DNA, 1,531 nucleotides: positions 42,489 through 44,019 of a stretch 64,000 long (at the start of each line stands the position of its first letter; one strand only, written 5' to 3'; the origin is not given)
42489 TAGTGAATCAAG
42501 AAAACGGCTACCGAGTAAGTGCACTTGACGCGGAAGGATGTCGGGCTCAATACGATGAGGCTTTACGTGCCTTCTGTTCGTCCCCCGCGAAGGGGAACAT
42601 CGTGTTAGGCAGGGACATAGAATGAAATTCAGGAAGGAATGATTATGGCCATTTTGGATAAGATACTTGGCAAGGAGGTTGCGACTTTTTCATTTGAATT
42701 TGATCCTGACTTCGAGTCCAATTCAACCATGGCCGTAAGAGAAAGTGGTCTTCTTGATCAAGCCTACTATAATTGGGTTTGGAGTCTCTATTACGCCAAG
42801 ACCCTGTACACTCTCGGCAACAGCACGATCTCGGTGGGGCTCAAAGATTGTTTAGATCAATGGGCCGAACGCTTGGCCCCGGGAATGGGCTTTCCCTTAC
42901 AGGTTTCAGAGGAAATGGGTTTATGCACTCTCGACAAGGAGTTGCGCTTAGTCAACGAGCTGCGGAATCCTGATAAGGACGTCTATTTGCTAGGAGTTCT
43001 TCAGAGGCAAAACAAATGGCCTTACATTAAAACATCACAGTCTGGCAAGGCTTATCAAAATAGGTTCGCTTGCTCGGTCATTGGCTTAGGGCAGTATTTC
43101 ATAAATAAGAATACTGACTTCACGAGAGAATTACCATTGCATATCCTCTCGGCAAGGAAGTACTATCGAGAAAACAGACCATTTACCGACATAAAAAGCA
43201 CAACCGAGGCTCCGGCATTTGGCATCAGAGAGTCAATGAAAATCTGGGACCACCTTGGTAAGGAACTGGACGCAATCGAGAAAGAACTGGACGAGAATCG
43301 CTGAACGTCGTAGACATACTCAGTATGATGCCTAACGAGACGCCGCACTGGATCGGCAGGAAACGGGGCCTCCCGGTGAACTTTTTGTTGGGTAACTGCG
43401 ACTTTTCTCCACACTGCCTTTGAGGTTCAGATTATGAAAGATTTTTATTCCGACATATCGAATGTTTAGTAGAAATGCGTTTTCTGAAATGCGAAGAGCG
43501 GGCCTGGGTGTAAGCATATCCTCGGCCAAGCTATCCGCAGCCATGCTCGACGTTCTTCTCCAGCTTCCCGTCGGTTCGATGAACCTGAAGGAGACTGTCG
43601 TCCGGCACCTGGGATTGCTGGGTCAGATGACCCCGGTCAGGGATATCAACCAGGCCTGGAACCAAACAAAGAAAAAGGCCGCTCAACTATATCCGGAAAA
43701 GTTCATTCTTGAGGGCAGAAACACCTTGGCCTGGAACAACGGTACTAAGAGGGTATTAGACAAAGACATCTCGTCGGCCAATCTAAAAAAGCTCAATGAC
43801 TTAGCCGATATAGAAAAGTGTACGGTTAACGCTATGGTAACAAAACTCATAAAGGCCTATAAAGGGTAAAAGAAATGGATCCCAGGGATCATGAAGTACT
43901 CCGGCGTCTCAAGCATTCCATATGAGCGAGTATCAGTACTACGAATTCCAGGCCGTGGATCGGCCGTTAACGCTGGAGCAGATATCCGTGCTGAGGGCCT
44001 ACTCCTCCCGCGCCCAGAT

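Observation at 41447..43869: Integron-cassette-like structure: two attC-like sites between lower-GC orphan ORFs, with no integrase in the window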

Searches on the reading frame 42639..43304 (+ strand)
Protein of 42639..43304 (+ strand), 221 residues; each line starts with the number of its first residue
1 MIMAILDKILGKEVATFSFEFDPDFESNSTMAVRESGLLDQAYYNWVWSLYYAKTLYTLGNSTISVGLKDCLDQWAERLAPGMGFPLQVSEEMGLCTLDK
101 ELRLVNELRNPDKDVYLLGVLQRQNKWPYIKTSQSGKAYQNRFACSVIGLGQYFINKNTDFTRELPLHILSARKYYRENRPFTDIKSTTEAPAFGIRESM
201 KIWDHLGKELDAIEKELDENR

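Call 6: search_protein_families(library=pfam, proteins=[window:42639-43304:+], max_evalue=0.01)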
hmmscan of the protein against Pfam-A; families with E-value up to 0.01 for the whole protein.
window:42639-43304:+ (221 aa): 0 families

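Call 7: find_encoding_contigs(protein=window:42639-43304:+, flank=10000, max_places=10)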
Protein window:42639-43304:+ (221 aa): no gene with exactly this product is on record in the collection.

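Call 10: find_encoding_contigs(protein=window:42645-43304:+, flank=10000, max_places=10)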
Protein window:42645-43304:+ (219 aa): 1 contig read that carries it; 1 place shown.
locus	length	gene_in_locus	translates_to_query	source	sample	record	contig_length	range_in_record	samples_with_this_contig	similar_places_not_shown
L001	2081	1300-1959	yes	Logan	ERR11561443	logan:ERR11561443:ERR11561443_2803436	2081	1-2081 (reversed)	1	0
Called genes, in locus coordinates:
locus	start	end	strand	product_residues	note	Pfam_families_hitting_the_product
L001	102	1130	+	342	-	-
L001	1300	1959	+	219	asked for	-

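Call 14: search_protein_families(library=padloc, proteins=[window:42639-43304:+], max_evalue=0.1)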
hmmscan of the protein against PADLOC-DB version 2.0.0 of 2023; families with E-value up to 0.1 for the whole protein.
window:42639-43304:+ (221 aa): 0 families

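Call 15: search_protein_families(library=ncbifam, proteins=[window:42639-43304:+], max_evalue=0.1)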
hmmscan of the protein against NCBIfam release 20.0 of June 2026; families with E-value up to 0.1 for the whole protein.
window:42639-43304:+ (221 aa): 0 families

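Call 16: find_homologous_proteins(query=window:42645-43304:+)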
Query window:42645-43304:+ (219 aa): 15 proteins with E <= 0.001 among 200 candidates.
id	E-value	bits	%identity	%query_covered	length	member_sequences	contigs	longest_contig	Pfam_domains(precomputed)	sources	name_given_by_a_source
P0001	4.8e-143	492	99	100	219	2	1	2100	-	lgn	-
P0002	1.5e-83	298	62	99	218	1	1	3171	-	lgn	-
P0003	2.9e-77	277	58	92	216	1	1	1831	-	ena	-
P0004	8.3e-73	263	55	99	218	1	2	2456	-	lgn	-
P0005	2.3e-71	258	55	95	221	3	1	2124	-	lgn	-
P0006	2.0e-70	255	56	88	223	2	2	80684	-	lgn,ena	-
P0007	2.9e-69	251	54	99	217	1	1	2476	-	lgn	-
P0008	7.3e-68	246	51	97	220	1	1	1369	-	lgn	-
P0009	1.2e-66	242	53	95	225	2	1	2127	-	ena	-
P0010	8.5e-65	236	49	100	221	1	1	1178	-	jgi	-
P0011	2.4e-62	228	48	100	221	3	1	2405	-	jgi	jgi:hypothetical protein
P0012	4.8e-60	221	49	100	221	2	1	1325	-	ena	-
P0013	1.5e-58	216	49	100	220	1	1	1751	-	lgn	-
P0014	1.6e-58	216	48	100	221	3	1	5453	-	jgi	jgi:hypothetical protein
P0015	3.0e-55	205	50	97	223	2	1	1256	-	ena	-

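Call 17: find_encoding_contigs(protein=P0006, flank=10000, max_places=4)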
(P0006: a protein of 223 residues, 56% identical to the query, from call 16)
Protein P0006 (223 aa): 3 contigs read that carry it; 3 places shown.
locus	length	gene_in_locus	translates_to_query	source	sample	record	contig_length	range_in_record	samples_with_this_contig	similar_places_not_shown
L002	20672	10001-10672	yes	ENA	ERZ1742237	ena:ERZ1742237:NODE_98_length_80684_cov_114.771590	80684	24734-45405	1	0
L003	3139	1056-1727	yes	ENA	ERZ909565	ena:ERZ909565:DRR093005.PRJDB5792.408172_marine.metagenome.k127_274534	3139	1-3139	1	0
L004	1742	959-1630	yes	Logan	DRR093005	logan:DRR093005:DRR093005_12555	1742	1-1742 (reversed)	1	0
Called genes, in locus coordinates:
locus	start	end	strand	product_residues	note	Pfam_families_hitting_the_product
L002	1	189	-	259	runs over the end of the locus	PF00142:Fer4_NifH, PF01656:CbiA, PF02374:ArsA_ATPase (faint), PF06564:CBP_BcsQ (faint), PF09140:MipZ (faint), PF10609:ParA (weak), PF13614:AAA_31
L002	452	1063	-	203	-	-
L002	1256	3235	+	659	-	PF04851:ResIII, PF17757:UvrB_inter, PF27431:UvrB_3rd, PF00271:Helicase_C, PF12344:UvrB, PF02151:UVR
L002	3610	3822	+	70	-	PF09720:Unstab_antitox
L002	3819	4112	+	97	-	PF05016:ParE_toxin (weak)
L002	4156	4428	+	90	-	PF18928:DUF5677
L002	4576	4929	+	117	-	-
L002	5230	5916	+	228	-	-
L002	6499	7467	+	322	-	PF13289:SIR2_2 (weak)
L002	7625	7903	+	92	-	-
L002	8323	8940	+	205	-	-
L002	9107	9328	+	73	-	-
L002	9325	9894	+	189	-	-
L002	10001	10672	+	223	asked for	-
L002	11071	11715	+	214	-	-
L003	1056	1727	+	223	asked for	-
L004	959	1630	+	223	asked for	-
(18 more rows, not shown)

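Call 18: find_encoding_contigs(protein=P0014, flank=10000, max_places=4)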
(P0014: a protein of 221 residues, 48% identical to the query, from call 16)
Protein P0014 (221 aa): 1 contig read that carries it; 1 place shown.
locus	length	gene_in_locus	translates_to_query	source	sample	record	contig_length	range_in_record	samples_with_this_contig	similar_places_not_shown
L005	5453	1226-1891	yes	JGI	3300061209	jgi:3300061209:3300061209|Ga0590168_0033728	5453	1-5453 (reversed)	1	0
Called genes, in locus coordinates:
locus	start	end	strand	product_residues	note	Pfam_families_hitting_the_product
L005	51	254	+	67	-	-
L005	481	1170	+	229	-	-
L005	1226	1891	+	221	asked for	-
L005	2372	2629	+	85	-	PF04221:RelB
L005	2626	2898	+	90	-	PF15738:YafQ_toxin, PF05016:ParE_toxin (weak)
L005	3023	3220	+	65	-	PF05015:HigB-like_toxin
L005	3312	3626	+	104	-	PF13560:HTH_31 (weak), PF12844:HTH_19 (weak), PF01381:HTH_3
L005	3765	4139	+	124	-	PF07883:Cupin_2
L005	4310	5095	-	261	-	PF00037:Fer4 (weak), PF12837:Fer4_6 (weak), PF12838:Fer4_7 (faint), PF13237:Fer4_10, PF14697:Fer4_21 (weak), PF25160:LdpA_Fe-S-bd (faint), PF13187:Fer4_9 (weak), PF27217:AF_0155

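Call 19: find_encoding_contigs(protein=P0002, flank=10000, max_places=4)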
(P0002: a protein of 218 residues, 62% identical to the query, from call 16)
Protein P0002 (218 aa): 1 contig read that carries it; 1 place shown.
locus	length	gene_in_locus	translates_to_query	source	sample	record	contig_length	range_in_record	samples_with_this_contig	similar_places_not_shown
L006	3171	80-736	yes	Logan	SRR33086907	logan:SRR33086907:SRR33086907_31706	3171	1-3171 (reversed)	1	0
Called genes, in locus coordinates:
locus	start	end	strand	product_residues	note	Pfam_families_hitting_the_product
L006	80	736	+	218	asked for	-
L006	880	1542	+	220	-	-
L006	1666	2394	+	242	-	PF10544:T5orf172, PF13455:MUG113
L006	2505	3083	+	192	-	-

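Call 31: find_related_loci(query=A1, collection=metagenome_contigs, flank=6000)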
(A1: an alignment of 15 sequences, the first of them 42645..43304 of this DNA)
Query A1 (219 aa) in metagenome_contigs; peptide patterns used: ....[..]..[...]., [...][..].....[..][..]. (x = any residue, [..] = any of these).
71 stretches matched a pattern; 16 encode a relative of the query (tblastn E <= 1e-3); 16 distinct loci.
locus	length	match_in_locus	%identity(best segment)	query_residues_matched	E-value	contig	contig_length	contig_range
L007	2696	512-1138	56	11-218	4e-75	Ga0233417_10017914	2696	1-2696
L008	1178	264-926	49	1-219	7e-79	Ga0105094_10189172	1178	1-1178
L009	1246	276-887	54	1-201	3e-78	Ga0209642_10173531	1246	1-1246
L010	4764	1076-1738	50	1-219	5e-73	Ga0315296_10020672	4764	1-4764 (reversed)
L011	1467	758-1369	54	10-212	1e-73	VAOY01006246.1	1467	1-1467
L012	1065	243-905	49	1-219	2e-73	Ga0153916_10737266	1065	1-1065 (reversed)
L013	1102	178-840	48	1-219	2e-71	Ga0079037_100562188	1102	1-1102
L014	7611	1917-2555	50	3-214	3e-62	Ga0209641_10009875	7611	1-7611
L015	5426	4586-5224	50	3-214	3e-62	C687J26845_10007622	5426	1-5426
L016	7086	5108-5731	44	3-206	6e-55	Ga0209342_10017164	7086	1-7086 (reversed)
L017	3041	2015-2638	44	3-206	5e-55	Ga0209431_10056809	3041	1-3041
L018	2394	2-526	44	36-206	3e-45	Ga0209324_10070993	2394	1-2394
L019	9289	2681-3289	38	3-207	2e-44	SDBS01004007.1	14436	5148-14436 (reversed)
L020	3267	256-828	37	13-204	3e-44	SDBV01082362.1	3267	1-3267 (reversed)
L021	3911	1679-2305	37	3-213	3e-43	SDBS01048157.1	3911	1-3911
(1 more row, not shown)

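Call 67: search_solved_structures(query=A1, max_evalue=1)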
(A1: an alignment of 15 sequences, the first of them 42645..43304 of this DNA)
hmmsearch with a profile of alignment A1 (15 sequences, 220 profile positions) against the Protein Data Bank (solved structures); distinct sequences matched with E-value up to 1: 1.
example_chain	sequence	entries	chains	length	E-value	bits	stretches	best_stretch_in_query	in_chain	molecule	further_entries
7eu0_E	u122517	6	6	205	0.43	13.3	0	68-138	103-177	DNA-directed RNA polymerases II and IV subunit 5A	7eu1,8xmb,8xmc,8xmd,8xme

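Call 98: predict_structure(alignment_id=A1)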
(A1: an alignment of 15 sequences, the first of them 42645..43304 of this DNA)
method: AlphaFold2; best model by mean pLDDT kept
length: 219 residues; sequences in the alignment: 15
mean_pLDDT: 78.7   pTM: 0.74
mean pLDDT of the five models: 78.7, 77.8, 73.7, 72.5, 65.7
residues with pLDDT >= 90: 63; 70-90: 94; 50-70: 48; < 50: 14
segments of 3 or more residues with pLDDT < 50: 1-6, 179-185
pLDDT, mean of each block of 10 residues (from residue 1): 51 94 92 91 89 83 90 81 74 87 90 90 78 71 94 90 83 64 49 57 66 64
secondary structure, 60 per line:
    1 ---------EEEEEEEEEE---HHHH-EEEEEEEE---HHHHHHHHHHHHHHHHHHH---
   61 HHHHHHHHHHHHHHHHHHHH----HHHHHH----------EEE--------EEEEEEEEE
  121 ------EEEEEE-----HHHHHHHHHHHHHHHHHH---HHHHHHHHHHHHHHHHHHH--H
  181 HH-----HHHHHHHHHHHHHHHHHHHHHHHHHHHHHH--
elements in order: E10-19 H23-26 E28-35 H39-57 H61-80 H85-90 E101-103 E112-120 E127-132 H138-155 H159-177 H188-217

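Call 100: fold_search(model_id=the predicted structure, library=pdb)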
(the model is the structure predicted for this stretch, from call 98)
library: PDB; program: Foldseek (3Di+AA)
matches with E <= 10: 149; with E <= 0.001: 0
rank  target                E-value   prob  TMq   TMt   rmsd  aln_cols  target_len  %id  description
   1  3v68                  1.7e-02  0.23  0.18  0.16  14.6       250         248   10  Crystal structure of Pyrococcus furiosus PF2050, a member of DUF2666 family protein (released 2012-04-18)
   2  5jp3_A                3.0e-01  0.05  0.14  0.15  17.3       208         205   13  Structure of Xanthomonas campestris effector protein XopD bound to ubiquitin (released 2016-07-27)
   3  2oiv                  4.5e-01  0.05  0.15  0.17  16.8       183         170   15  Structural Analysis of Xanthomonas XopD Provides Insights Into Substrate Specificity of Ubiquitin-like Protein Proteases (released 2007-05-29)
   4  5gw0_D                8.9e-01  0.09  0.14  0.16  17.0       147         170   13  Crystal structure of SNX16 PX-Coiled coil (released 2017-09-13)
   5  6xbw_H                1.1e+00  0.04  0.14  0.15  25.0       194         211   14  Cryo-EM structure of V-ATPase from bovine brain, state 1 (released 2020-08-19)
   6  4f3y_B                1.3e+00  0.04  0.10  0.09  16.0        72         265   11  X-Ray Crystal Structure of Dihydrodipicolinate reductase from Burkholderia thailandensis (released 2012-06-06)
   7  5gw1_B                1.4e+00  0.08  0.15  0.18  16.5       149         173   13  Crystal structure of SNX16 PX-Coiled coil in space group P212121 (released 2017-09-13)
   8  5knc_G                1.5e+00  0.04  0.15  0.17  25.9       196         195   16  Crystal structure of the 3 ADP-bound V1 complex (released 2016-11-02)
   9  1u1i_A                1.6e+00  0.02  0.12  0.08  12.7       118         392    9  Myo-inositol phosphate synthase mIPS from A. fulgidus (released 2004-08-10)
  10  3pqv_C                1.7e+00  0.05  0.11  0.07  13.3        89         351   10  Cyclase homolog (released 2011-04-13)
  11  8dg7_K                1.7e+00  0.02  0.11  0.13  43.0       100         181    9  Structural Basis of MicroRNA Biogenesis by Dicer-1 and Its Partner Protein Loqs-PB - complex III (released 2022-11-16)
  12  3qw2_A                1.7e+00  0.02  0.12  0.08  16.6       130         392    9  L-myo-inositol 1-phosphate synthase from Archaeoglobus mutant N255A (released 2012-01-11)
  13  9cpa_h                1.9e+00  0.04  0.20  0.06  23.6       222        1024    9  Structure of a Mammalian DHX29-bound 43S Pre-initiation Complex (released 2025-07-23)
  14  3kgd_B                1.9e+00  0.03  0.11  0.07  16.1        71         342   13  Crystal structure of E. coli RNA 3' cyclase (released 2010-04-21)
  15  6kdf_B                2.2e+00  0.04  0.21  0.15  17.9       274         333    8  Crystal structure of the alpha beta heterodimer of human IDH3 in APO form. (released 2019-09-25)
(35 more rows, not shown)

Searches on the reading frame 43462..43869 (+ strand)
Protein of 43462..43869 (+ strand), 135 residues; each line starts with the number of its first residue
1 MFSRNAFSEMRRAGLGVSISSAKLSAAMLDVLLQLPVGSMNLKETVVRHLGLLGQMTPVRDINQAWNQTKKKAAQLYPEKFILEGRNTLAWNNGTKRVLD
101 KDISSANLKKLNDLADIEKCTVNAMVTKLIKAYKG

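Call 6: search_protein_families(library=pfam, proteins=[window:43462-43869:+], max_evalue=0.01)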
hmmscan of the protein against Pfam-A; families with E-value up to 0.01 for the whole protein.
window:43462-43869:+ (135 aa): 0 families

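Call 11: find_encoding_contigs(protein=window:43462-43869:+, flank=10000, max_places=10)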
Protein window:43462-43869:+ (135 aa): no gene with exactly this product is on record in the collection.

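Call 14: search_protein_families(library=padloc, proteins=[window:43462-43869:+], max_evalue=0.1)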
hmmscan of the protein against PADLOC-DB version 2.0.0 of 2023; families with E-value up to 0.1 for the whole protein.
window:43462-43869:+ (135 aa): 1 family
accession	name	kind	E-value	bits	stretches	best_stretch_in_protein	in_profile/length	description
PDLC04381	PDC-M05B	-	0.018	13.5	1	87-128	54-95/113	-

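Call 15: search_protein_families(library=ncbifam, proteins=[window:43462-43869:+], max_evalue=0.1)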
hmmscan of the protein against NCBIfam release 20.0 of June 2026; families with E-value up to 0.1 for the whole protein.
window:43462-43869:+ (135 aa): 0 families

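Call 43: find_homologous_proteins(query=window:43462-43869:+)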
Query window:43462-43869:+ (135 aa): 116 proteins with E <= 0.001 among 135 candidates.
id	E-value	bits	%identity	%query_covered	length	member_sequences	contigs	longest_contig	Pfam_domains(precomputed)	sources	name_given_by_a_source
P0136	2.5e-76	271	95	100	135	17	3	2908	-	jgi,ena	-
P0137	3.6e-74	265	100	93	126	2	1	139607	-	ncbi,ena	-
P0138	8.1e-74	263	93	99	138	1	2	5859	-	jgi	jgi:hypothetical protein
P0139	7.0e-72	257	88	100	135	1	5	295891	-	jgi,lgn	jgi:hypothetical protein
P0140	2.2e-66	239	88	96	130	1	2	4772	-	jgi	jgi:hypothetical protein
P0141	9.8e-65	234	81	99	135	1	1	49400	-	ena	-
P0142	1.0e-63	231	84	100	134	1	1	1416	-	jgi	jgi:hypothetical protein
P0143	4.4e-63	229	80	100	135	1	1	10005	-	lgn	-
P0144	7.3e-61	222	75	99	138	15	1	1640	-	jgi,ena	jgi:hypothetical protein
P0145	1.7e-58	214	73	99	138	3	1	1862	-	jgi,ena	-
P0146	3.3e-58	213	72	99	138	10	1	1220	-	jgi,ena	-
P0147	4.1e-58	213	73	99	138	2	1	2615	-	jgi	jgi:hypothetical protein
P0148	1.0e-57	211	73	99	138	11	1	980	-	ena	-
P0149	1.0e-57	211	70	99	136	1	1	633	-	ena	-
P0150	1.3e-57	211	72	99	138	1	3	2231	-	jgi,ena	-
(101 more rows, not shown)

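Call 62: find_encoding_contigs(protein=P0139, flank=6000, max_places=6)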
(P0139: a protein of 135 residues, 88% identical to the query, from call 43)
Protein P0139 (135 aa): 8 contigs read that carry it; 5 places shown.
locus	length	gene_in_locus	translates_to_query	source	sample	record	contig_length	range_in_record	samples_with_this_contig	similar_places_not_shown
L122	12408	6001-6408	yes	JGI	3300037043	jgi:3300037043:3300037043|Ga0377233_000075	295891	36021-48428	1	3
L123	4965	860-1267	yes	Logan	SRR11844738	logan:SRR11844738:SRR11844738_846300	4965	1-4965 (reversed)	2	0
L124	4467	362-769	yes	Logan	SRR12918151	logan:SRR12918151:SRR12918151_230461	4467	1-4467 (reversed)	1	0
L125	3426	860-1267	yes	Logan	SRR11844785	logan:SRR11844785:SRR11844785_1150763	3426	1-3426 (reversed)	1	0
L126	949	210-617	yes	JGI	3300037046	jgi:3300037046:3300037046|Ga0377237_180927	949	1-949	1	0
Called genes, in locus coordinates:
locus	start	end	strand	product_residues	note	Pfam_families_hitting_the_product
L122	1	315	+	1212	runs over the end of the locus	PF18731:HEPN_Swt1, PF00176:SNF2-rel_dom, PF04851:ResIII, PF00271:Helicase_C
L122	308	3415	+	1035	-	PF25794:SACS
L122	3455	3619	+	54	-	-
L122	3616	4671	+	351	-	PF01661:Macro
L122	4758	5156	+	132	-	-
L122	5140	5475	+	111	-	-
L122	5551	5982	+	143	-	-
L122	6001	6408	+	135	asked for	-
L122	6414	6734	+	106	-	PF01909:NTP_transf_2, PF18765:Polbeta (weak)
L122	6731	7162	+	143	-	PF05168:HEPN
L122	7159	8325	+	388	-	-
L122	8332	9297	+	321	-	PF13379:NMT1_2, PF09084:NMT1, PF12974:Phosphonate-bd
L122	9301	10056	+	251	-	PF00528:BPD_transp_1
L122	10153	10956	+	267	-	PF00005:ABC_tran, PF13304:AAA_21 (faint)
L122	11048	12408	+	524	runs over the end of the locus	PF04055:Radical_SAM, PF13444:Acetyltransf_5 (faint), PF00583:Acetyltransf_1, PF13673:Acetyltransf_10, PF21926:FeeM (faint), PF13508:Acetyltransf_7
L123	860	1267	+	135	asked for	-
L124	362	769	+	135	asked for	-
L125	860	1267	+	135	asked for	-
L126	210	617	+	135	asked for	-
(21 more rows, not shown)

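Call 68: list_cluster_members(proteins=[P0137, P0022])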
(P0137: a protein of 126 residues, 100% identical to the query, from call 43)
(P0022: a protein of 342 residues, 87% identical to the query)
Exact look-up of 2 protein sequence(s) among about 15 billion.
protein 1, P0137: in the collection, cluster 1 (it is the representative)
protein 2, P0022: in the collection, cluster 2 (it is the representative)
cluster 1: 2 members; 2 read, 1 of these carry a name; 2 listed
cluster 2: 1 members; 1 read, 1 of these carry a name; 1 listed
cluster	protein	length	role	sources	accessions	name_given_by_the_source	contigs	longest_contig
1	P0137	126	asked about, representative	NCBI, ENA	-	-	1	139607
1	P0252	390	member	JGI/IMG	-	hypothetical protein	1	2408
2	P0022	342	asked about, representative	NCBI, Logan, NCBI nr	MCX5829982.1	MAG: hypothetical protein NTV58_18595 [Deltaproteobacteria bacterium] | hypothetical protein [Deltaproteobacteria bacterium]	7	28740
